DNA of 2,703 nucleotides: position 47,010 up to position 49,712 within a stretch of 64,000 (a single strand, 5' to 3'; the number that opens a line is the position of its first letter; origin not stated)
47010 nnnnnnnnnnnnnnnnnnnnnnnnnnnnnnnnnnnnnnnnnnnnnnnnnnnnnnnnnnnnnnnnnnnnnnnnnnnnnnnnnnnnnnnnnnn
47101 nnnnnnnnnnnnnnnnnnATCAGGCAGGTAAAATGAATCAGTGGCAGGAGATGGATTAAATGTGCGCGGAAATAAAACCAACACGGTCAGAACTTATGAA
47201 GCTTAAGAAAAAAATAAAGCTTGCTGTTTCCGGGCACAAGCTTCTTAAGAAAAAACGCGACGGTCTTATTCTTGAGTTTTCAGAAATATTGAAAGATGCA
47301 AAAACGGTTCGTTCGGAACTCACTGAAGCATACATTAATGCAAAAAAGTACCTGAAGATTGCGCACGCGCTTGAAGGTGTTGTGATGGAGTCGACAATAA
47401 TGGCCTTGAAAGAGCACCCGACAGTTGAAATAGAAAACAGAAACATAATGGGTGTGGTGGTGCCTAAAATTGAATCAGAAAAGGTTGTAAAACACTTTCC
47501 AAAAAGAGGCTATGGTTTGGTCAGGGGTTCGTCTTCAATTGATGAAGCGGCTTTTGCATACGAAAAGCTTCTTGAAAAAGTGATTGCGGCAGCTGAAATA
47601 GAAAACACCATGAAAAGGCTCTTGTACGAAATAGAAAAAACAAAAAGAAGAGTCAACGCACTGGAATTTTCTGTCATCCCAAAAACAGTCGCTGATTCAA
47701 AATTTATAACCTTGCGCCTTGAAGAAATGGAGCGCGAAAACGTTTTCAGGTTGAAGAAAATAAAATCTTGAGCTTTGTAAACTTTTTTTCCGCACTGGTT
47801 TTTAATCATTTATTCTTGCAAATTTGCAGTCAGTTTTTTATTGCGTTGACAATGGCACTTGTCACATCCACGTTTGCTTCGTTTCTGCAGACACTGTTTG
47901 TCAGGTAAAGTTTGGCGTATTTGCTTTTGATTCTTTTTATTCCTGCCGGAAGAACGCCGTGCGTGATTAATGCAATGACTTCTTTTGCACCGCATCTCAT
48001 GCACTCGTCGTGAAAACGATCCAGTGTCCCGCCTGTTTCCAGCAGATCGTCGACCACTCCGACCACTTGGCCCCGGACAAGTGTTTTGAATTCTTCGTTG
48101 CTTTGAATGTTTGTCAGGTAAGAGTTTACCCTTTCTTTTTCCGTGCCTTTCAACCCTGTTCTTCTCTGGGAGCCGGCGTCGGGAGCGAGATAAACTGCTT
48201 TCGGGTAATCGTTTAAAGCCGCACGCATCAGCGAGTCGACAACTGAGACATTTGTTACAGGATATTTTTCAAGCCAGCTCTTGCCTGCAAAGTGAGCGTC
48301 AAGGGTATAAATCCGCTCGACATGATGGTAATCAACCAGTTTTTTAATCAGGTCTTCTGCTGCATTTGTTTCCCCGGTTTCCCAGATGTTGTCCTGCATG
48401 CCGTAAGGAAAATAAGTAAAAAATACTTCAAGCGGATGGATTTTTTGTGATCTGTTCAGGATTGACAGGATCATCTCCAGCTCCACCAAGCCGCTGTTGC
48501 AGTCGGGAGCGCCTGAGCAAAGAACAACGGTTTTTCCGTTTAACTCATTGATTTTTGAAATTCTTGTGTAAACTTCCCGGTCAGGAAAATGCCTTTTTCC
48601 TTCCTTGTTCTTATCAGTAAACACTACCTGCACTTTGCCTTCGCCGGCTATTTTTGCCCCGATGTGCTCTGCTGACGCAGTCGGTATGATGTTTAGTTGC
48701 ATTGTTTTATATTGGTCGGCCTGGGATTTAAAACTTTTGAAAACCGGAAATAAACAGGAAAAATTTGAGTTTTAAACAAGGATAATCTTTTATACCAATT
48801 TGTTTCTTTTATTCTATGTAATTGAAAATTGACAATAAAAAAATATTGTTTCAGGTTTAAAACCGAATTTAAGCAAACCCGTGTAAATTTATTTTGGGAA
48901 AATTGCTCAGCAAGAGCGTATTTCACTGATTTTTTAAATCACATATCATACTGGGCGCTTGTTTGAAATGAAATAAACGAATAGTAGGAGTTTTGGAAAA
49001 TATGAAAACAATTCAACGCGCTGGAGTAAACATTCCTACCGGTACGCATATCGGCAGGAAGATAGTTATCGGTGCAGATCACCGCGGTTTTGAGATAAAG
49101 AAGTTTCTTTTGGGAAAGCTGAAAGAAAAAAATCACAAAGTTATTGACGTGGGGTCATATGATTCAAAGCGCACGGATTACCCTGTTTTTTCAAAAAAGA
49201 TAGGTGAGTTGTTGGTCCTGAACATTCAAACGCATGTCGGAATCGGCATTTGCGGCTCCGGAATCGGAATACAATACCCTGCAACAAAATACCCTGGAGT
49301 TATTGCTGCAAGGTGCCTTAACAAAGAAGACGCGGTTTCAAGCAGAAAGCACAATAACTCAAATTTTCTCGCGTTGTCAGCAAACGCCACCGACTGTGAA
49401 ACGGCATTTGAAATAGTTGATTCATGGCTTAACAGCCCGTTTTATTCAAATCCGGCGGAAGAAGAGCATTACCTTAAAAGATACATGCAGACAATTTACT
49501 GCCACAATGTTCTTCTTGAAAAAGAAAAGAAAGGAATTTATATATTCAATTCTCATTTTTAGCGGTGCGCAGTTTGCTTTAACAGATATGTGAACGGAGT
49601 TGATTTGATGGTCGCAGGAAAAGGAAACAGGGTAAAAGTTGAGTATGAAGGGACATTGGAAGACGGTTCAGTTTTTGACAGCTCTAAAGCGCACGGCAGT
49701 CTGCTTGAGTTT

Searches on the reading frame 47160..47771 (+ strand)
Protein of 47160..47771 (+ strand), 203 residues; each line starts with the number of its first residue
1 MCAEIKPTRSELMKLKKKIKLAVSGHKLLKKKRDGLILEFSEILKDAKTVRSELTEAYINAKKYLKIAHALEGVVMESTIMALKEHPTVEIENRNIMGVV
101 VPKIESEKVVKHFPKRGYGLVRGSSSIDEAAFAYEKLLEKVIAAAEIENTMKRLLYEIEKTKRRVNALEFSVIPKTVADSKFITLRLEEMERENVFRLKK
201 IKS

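Call 59: search_protein_families(library=pfam, proteins=[window:47160-47771:+], max_evalue=0.00001)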
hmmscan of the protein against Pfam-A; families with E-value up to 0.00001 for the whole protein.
window:47160-47771:+ (203 aa): 1 family
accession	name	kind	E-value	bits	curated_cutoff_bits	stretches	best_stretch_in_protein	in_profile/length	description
PF01813.22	ATP-synt_D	-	4e-57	193.7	25.7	1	11-203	1-196/196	ATP synthase subunit D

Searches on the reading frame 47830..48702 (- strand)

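Call 59: search_protein_families(library=pfam, proteins=[window:47830-48702:-], max_evalue=0.00001)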
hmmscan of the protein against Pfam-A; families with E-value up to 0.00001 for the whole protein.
window:47830-48702:- (290 aa): 1 family
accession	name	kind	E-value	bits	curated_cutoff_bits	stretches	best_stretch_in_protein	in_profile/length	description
PF00156.33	Pribosyltran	-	2.5e-06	27.3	26.3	0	205-248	81-124/158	Phosphoribosyl transferase domain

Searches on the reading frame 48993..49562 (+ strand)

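Call 59: search_protein_families(library=pfam, proteins=[window:48993-49562:+], max_evalue=0.00001)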
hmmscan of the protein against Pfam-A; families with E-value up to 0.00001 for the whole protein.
window:48993-49562:+ (189 aa): 1 family
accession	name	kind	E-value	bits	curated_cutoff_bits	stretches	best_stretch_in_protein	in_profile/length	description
PF02502.23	LacAB_rpiB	-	2.3e-37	128.4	24.7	1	24-153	1-129/138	Ribose/Galactose Isomerase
